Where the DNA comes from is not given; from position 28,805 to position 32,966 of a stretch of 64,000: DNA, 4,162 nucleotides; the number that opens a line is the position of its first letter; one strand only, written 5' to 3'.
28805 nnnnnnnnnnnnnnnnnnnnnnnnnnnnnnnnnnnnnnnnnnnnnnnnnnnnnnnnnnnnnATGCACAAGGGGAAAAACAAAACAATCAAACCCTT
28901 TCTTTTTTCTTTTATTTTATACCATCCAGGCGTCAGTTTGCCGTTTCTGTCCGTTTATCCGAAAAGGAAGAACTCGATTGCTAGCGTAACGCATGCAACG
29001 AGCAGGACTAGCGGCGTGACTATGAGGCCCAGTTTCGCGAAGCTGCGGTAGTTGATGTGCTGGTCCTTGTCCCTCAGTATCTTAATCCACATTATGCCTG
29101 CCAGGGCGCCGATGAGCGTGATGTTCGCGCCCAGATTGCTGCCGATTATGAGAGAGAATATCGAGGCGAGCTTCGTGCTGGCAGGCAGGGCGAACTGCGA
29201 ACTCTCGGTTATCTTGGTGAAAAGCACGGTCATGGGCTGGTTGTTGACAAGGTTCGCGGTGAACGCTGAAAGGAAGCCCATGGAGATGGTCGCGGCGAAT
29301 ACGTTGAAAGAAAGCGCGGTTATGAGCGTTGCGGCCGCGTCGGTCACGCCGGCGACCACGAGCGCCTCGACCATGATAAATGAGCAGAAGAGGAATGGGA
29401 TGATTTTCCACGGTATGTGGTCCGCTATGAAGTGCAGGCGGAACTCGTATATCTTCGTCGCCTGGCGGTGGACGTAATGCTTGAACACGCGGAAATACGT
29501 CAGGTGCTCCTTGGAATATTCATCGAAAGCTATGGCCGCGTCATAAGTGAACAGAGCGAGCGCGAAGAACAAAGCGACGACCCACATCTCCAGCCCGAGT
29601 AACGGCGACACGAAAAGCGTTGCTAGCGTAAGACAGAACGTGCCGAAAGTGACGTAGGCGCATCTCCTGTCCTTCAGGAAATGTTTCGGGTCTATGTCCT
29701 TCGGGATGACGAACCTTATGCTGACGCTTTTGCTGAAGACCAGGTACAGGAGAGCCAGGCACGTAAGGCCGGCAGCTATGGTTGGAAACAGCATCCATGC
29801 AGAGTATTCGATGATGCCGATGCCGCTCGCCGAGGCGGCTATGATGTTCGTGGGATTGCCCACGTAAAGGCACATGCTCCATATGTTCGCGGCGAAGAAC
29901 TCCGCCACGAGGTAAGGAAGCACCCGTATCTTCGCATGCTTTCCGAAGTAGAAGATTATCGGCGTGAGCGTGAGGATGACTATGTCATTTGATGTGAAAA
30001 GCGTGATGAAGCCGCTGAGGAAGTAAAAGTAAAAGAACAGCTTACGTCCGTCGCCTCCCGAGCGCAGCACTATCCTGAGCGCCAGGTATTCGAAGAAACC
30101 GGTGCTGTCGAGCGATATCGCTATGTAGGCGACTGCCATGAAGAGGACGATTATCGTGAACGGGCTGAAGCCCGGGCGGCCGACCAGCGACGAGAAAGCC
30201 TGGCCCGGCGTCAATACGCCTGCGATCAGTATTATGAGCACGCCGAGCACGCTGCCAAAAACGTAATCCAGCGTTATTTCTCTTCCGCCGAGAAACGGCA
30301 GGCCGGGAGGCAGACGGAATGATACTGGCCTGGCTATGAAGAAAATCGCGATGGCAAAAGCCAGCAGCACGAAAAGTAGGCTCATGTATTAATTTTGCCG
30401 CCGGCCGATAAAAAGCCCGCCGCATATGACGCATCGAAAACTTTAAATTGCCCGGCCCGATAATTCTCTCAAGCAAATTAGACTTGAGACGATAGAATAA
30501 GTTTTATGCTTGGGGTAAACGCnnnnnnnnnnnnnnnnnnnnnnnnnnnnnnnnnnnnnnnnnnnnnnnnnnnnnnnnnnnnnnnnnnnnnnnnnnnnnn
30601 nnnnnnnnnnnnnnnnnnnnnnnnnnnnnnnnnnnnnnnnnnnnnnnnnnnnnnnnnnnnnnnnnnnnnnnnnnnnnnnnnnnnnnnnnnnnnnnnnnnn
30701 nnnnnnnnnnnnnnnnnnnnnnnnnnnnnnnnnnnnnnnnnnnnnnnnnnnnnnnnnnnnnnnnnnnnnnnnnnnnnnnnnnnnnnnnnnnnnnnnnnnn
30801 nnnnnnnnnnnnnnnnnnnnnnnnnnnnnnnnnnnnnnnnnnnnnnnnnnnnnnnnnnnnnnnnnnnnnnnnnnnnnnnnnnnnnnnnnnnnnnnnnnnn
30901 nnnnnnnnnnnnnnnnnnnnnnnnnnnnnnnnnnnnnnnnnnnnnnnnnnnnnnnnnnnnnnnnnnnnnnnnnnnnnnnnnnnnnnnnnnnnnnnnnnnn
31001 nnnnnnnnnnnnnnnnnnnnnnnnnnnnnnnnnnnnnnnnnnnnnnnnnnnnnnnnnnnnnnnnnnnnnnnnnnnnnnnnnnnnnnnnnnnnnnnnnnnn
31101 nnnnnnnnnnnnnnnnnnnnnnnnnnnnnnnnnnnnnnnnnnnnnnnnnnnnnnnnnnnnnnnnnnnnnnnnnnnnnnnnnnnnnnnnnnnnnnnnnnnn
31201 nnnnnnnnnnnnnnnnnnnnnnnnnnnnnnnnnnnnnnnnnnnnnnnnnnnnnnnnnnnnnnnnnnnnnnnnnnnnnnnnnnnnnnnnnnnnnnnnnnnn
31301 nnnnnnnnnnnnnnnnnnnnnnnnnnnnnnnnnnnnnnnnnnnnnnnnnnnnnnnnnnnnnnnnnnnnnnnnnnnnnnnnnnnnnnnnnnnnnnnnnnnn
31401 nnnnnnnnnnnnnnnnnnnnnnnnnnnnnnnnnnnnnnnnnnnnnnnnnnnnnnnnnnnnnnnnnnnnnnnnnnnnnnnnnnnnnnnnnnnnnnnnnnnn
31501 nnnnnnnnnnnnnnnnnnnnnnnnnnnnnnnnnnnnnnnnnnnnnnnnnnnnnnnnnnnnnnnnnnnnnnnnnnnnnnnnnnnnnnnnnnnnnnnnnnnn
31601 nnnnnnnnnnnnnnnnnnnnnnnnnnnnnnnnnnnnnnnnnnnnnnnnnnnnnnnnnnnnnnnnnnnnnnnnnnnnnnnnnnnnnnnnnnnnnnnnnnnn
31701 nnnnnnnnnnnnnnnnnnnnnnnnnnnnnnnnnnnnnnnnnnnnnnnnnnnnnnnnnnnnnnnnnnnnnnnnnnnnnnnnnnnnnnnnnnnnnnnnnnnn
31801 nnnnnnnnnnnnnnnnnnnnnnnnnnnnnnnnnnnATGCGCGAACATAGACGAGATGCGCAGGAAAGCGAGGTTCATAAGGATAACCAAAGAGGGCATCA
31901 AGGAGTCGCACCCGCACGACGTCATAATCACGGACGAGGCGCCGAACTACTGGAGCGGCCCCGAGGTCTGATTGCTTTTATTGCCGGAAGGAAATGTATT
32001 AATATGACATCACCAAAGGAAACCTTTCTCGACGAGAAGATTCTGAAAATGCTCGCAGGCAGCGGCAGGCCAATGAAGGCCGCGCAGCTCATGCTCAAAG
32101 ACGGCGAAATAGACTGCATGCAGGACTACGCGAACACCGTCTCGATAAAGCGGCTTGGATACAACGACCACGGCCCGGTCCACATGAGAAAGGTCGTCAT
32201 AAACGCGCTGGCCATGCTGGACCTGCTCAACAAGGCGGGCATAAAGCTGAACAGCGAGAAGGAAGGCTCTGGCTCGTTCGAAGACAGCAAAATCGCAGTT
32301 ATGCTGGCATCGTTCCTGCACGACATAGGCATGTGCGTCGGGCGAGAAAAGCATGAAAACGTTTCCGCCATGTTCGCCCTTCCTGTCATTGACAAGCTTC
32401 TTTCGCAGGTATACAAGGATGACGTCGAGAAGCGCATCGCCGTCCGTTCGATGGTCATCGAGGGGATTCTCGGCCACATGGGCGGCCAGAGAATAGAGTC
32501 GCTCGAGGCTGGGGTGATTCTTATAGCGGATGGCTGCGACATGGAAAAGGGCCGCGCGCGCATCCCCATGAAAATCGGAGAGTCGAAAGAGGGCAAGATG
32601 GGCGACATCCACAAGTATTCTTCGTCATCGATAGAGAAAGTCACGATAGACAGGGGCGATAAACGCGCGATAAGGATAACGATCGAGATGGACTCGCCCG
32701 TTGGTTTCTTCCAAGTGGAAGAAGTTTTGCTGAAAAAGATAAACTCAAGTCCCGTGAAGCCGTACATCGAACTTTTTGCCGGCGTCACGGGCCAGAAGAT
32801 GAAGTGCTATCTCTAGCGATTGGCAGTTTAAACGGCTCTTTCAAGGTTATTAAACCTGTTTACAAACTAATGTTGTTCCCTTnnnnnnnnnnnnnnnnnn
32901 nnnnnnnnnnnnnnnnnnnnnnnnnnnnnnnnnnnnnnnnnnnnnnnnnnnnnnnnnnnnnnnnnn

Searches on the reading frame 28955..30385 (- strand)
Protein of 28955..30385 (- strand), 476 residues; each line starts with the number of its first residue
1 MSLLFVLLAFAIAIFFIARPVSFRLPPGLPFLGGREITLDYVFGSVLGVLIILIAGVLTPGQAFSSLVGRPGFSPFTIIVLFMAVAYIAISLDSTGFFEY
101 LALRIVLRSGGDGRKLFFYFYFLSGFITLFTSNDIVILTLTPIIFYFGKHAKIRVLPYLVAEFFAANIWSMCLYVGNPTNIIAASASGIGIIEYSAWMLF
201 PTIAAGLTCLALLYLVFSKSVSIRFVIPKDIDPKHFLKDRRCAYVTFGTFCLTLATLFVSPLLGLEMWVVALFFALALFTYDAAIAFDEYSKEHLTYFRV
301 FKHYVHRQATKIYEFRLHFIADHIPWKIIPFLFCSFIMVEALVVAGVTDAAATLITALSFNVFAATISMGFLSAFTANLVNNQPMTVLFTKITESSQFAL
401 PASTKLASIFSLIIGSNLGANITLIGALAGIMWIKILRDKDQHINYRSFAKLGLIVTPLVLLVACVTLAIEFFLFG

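Call 3: search_protein_families(library=pfam, proteins=[window:28955-30385:-], max_evalue=0.1)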
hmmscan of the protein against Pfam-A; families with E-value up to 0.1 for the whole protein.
window:28955-30385:- (476 aa): 2 families
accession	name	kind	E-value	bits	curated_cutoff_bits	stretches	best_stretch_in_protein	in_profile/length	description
PF02040.21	ArsB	-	3.2e-37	129.3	22.2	2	320-470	272-421/423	Arsenical pump membrane protein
PF03600.22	CitMHS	-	3.5e-37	128.7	31.9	1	40-396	10-317/336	Citrate transporter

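Call 4: search_protein_families(library=ncbifam, proteins=[window:28955-30385:-], max_evalue=0.1)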
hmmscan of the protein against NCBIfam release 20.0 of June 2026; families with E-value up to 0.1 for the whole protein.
window:28955-30385:- (476 aa): 4 families
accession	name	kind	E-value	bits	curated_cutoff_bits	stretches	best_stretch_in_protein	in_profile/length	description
NF011980.0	PRK15445.1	subfamily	1.7e-55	188.8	457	2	80-281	59-263/430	arsenical efflux pump membrane protein ArsB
TIGR00935.1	2a45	subfamily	5.9e-49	167.4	415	2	41-279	23-259/426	arsenite/antimonite efflux transporter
NF033877.0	arsB_Sta_pI258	exception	7.7e-47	160.4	760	2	38-278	22-260/429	arsenite efflux transporter membrane subunit ArsB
NF040989.1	MamN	equivalog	5.3e-12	45.2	500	2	42-273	29-257/437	magnetosome biogenesis transporter MamN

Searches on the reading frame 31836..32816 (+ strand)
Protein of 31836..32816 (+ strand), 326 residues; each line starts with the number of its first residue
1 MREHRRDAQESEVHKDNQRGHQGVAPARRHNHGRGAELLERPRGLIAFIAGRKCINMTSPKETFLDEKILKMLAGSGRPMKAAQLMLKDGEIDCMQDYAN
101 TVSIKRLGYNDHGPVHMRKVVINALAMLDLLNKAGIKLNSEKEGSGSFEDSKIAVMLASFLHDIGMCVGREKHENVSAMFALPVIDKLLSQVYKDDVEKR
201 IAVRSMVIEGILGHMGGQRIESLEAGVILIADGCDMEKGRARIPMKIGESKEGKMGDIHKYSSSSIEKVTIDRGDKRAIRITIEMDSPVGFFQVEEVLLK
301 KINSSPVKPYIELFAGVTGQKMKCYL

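Call 3: search_protein_families(library=pfam, proteins=[window:31836-32816:+], max_evalue=0.1)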
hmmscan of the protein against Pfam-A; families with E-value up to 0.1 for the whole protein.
window:31836-32816:+ (326 aa): 1 family
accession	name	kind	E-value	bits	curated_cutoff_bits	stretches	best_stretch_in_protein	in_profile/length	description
PF01966.28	HD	-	6.7e-05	23.6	22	1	124-236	5-115/116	HD domain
